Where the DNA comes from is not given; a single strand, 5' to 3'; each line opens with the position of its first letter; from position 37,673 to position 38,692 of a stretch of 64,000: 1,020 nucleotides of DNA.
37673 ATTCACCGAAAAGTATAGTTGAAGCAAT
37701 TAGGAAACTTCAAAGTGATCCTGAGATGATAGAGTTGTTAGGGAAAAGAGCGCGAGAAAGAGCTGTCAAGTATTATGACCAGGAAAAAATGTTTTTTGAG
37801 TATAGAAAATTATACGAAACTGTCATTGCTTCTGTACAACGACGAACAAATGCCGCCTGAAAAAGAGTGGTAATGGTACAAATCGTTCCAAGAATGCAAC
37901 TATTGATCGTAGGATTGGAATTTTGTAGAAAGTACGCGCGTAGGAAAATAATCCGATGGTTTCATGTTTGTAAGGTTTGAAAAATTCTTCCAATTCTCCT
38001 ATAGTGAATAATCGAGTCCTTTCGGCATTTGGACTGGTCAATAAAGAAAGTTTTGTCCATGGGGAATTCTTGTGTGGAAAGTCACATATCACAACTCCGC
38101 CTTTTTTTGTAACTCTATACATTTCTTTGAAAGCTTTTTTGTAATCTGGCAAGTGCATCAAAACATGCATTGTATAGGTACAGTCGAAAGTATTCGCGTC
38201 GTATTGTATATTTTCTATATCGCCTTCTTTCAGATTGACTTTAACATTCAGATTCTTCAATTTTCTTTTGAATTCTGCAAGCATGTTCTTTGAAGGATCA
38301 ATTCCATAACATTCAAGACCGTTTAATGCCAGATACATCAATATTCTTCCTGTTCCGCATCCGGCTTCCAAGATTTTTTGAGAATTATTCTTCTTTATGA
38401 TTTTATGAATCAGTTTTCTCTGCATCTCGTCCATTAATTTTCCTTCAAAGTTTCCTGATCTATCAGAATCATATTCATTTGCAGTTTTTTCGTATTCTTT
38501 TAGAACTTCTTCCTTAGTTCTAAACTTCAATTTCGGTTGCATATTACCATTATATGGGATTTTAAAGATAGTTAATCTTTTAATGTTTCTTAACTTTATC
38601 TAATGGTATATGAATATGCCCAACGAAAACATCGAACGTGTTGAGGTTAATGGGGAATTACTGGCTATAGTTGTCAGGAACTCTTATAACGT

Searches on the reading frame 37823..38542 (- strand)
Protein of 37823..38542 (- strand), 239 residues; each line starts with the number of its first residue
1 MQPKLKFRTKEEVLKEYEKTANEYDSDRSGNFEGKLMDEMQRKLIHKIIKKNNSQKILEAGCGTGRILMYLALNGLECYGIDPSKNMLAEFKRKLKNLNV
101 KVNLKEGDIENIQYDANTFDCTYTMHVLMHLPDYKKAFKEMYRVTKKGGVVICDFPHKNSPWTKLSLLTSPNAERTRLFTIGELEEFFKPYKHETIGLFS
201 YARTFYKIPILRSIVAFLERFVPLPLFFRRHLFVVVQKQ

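Call 34: search_protein_families(library=pfam, proteins=[window:37823-38542:-], max_evalue=0.001)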
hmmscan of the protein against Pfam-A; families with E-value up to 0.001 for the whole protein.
window:37823-38542:- (239 aa): 11 families
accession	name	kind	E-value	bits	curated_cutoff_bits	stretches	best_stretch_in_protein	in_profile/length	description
PF08241.18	Methyltransf_11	-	1.7e-26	93.1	21.2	1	58-153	1-95/95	Methyltransferase domain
PF13649.12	Methyltransf_25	-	1.3e-23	83.9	27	1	57-149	1-97/97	Methyltransferase domain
PF13847.12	Methyltransf_31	-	2.2e-18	66.8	27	1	53-154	3-110/145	Methyltransferase domain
PF13489.12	Methyltransf_23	-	2e-17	63.8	27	1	42-188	10-154/164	Methyltransferase domain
PF08242.18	Methyltransf_12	-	2e-16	60.9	30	1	58-151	1-98/98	Methyltransferase domain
PF01209.24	Ubie_methyltran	-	1.4e-14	54.4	20.1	1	13-153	9-151/233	ubiE/COQ5 methyltransferase family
PF07021.18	MetW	-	2.1e-08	34.4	21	1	44-173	6-130/193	Methionine biosynthesis protein MetW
PF03848.20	TehB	-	6.3e-08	32.7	20.4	1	49-150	26-129/193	Tellurite resistance protein TehB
PF08003.17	Methyltransf_9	-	2.3e-06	27.2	23.8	1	46-151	108-215/315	Protein of unknown function (DUF1698)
PF02353.26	CMAS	-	2.4e-05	24.3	27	1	41-153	47-164/273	Mycolic acid cyclopropane synthetase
PF07942.18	CARME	-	0.00025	20.9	27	1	22-88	28-92/268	Carnosine N-methyltransferase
